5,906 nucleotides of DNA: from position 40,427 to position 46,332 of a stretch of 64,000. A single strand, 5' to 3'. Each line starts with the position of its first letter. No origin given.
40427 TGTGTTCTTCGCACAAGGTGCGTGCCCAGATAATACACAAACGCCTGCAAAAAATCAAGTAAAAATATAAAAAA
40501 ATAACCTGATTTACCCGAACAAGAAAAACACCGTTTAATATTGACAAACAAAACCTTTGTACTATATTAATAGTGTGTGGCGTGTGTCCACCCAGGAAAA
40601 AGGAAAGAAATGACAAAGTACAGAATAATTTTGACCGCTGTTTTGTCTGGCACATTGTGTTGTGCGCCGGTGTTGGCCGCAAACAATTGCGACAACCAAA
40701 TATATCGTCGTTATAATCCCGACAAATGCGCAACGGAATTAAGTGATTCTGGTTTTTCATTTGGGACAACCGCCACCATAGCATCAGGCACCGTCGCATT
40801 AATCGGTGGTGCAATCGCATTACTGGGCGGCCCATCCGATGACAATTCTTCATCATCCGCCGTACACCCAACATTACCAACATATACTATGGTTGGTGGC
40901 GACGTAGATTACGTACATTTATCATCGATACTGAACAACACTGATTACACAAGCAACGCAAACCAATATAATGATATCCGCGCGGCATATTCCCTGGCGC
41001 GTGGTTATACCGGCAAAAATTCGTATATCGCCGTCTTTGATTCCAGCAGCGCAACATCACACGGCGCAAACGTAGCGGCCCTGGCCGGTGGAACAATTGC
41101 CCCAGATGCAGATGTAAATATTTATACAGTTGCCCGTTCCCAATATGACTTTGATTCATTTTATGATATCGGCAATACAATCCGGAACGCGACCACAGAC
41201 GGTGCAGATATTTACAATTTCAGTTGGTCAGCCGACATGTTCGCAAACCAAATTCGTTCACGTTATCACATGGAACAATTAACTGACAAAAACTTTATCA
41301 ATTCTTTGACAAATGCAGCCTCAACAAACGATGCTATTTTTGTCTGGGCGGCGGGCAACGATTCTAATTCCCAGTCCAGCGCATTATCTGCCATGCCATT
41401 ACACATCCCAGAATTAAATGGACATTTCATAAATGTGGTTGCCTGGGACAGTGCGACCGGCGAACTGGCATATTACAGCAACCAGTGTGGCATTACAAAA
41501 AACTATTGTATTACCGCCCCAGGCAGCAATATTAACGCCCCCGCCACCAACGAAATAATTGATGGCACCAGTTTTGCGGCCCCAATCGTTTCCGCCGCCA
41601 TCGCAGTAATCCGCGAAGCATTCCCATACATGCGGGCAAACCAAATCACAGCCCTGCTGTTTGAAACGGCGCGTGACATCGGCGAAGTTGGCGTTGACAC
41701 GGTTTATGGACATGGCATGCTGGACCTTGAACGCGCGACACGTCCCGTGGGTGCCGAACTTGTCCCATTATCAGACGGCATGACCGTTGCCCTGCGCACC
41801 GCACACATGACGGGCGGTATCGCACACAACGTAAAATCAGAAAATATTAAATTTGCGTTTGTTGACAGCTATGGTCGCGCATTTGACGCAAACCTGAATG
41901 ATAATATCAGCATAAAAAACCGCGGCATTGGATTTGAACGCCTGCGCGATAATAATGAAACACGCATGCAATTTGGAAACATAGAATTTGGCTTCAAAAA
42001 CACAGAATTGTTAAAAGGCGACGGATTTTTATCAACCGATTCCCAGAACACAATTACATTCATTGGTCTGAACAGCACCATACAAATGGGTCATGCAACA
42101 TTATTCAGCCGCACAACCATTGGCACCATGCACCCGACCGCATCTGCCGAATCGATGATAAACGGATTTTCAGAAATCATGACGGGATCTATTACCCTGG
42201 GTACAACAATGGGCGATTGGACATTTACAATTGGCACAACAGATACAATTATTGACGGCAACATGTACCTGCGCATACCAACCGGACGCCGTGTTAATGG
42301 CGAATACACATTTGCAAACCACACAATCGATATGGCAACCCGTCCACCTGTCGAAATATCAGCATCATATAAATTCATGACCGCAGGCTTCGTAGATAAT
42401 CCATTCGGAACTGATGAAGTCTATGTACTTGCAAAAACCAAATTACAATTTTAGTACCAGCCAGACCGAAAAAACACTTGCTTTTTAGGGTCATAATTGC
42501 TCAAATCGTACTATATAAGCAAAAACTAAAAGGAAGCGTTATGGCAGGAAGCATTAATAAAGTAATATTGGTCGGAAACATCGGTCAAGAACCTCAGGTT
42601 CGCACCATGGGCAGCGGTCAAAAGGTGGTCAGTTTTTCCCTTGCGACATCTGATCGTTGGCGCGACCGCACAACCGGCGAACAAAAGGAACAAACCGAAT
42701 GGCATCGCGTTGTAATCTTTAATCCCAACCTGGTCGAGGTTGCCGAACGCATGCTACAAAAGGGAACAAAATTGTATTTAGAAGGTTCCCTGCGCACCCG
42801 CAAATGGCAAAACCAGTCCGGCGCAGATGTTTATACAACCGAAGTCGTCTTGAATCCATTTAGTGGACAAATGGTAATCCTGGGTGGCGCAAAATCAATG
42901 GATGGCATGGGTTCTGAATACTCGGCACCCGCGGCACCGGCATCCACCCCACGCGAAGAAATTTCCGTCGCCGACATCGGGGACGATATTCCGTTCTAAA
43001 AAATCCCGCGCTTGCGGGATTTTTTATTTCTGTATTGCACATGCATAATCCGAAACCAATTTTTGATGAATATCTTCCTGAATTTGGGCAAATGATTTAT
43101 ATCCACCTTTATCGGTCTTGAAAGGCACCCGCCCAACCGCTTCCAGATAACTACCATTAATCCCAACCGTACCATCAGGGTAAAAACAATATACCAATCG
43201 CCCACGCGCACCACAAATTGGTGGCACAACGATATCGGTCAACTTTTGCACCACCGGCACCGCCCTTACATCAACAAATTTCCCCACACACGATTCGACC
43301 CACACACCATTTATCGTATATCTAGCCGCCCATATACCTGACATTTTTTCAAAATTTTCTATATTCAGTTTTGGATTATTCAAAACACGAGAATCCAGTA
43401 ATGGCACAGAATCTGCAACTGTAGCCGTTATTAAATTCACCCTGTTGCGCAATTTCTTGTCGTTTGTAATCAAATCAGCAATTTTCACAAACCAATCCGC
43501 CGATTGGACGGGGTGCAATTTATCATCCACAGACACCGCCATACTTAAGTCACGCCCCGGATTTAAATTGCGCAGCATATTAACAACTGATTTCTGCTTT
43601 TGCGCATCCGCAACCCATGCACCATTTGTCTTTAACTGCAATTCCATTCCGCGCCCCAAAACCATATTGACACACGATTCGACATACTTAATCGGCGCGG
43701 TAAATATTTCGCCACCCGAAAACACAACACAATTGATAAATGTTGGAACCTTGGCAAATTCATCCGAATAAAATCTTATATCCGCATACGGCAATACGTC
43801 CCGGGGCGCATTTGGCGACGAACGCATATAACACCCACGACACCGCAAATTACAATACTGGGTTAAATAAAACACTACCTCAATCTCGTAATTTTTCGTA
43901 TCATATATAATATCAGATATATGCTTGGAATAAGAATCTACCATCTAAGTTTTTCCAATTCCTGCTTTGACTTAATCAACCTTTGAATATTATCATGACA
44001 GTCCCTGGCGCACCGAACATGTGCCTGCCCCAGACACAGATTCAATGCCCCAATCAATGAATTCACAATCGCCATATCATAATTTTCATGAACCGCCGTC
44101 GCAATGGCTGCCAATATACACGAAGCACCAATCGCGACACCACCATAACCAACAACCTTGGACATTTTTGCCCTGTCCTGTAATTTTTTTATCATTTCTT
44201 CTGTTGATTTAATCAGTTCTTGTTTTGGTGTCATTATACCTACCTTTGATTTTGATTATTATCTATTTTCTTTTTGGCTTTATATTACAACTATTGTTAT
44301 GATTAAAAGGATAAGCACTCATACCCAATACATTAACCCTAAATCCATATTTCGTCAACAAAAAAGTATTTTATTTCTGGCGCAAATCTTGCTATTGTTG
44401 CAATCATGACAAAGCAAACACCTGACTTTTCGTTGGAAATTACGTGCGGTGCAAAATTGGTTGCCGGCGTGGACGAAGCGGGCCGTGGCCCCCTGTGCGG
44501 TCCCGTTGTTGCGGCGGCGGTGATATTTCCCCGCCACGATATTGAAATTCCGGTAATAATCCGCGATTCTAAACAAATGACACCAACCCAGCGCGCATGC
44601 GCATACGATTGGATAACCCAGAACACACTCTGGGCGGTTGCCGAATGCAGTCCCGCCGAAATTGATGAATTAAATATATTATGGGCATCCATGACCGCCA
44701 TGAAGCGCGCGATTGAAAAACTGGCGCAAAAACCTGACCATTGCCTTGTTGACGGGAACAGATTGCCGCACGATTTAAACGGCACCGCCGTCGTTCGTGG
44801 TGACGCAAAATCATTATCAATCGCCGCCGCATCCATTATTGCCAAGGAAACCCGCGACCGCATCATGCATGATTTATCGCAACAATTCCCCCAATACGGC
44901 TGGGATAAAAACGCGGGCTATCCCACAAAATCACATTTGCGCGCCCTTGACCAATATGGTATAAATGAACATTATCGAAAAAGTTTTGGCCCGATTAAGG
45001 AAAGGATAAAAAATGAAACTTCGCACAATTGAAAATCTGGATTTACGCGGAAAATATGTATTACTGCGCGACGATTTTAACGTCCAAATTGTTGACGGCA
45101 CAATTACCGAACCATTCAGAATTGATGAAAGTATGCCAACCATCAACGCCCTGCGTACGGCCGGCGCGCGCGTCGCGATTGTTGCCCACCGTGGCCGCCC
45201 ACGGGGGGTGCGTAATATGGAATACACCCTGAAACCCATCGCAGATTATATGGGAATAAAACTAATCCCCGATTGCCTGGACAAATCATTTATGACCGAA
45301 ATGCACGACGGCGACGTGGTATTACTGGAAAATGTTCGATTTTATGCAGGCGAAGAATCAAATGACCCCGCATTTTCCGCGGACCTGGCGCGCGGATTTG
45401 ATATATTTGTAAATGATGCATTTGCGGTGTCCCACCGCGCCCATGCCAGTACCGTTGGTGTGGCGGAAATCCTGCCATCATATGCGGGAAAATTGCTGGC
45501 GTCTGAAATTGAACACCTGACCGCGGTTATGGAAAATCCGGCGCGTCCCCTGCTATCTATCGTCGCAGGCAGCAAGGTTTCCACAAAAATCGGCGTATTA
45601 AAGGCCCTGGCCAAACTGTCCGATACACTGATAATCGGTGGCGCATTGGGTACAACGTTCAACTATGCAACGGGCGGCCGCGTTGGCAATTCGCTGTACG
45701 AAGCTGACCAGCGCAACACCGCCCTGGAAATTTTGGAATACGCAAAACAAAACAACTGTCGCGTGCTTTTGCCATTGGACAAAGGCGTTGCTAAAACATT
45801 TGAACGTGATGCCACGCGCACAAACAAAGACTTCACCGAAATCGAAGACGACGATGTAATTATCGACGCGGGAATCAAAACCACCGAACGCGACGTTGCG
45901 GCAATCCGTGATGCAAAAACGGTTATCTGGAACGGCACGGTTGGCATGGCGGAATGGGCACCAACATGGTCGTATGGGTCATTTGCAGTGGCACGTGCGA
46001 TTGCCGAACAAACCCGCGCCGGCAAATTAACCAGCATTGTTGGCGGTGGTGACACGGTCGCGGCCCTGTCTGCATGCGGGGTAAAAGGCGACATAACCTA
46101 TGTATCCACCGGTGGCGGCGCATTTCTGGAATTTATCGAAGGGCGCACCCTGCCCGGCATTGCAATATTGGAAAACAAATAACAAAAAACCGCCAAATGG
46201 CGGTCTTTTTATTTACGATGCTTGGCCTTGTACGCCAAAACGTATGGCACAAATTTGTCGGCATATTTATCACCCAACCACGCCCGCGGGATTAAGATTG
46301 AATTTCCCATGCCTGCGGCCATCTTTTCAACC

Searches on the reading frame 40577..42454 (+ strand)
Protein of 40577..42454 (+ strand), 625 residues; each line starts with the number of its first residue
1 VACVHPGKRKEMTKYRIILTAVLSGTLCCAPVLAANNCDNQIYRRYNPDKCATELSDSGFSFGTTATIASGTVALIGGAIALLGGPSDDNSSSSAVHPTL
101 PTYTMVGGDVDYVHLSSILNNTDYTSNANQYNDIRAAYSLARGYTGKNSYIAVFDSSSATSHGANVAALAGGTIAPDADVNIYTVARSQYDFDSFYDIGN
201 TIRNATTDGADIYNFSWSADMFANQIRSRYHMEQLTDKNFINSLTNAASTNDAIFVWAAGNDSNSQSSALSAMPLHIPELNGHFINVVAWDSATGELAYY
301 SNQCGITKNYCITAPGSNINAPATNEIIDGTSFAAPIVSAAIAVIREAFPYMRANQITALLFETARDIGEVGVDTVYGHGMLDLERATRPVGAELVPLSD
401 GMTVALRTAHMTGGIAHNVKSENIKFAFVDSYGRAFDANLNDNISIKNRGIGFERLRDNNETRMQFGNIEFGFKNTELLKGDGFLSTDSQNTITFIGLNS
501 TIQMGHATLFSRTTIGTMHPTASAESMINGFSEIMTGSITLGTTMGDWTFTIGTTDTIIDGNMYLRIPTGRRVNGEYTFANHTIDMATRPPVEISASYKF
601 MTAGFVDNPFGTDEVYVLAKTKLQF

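Call 83: search_protein_families(library=pfam, proteins=[window:40577-42454:+], max_evalue=0.0001)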
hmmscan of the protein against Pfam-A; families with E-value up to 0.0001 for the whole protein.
window:40577-42454:+ (625 aa): 1 family
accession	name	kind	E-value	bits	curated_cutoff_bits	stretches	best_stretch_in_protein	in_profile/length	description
PF00082.27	Peptidase_S8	-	3.1e-30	105.9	21.8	1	157-380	51-288/288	Subtilase family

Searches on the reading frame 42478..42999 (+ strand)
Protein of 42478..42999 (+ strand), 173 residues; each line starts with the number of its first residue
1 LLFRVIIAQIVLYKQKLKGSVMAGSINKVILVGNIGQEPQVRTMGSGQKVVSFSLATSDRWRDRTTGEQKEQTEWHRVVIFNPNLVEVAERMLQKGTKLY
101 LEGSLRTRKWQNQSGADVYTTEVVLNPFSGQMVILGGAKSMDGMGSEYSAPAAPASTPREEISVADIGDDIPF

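Call 83: search_protein_families(library=pfam, proteins=[window:42478-42999:+], max_evalue=0.0001)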
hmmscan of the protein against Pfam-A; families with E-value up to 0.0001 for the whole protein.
window:42478-42999:+ (173 aa): 1 family
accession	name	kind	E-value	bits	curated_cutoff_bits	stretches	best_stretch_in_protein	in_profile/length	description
PF00436.31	SSB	-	6.4e-33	113.4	26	1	26-126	1-99/104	Single-strand binding protein family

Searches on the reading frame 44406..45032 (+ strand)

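Call 83: search_protein_families(library=pfam, proteins=[window:44406-45032:+], max_evalue=0.0001)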
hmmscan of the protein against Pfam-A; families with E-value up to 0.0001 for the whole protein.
window:44406-45032:+ (208 aa): 1 family
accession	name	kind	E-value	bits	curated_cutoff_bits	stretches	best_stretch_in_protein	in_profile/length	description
PF01351.25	RNase_HII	-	5.3e-36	124.8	25.8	1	20-194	1-196/199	Ribonuclease HII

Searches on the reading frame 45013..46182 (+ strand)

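Call 83: search_protein_families(library=pfam, proteins=[window:45013-46182:+], max_evalue=0.0001)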
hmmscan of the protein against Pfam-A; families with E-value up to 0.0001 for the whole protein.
window:45013-46182:+ (389 aa): 1 family
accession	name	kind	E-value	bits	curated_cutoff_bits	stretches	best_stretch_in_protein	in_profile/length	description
PF00162.24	PGK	-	2.1e-120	402.7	27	1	6-378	1-379/379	Phosphoglycerate kinase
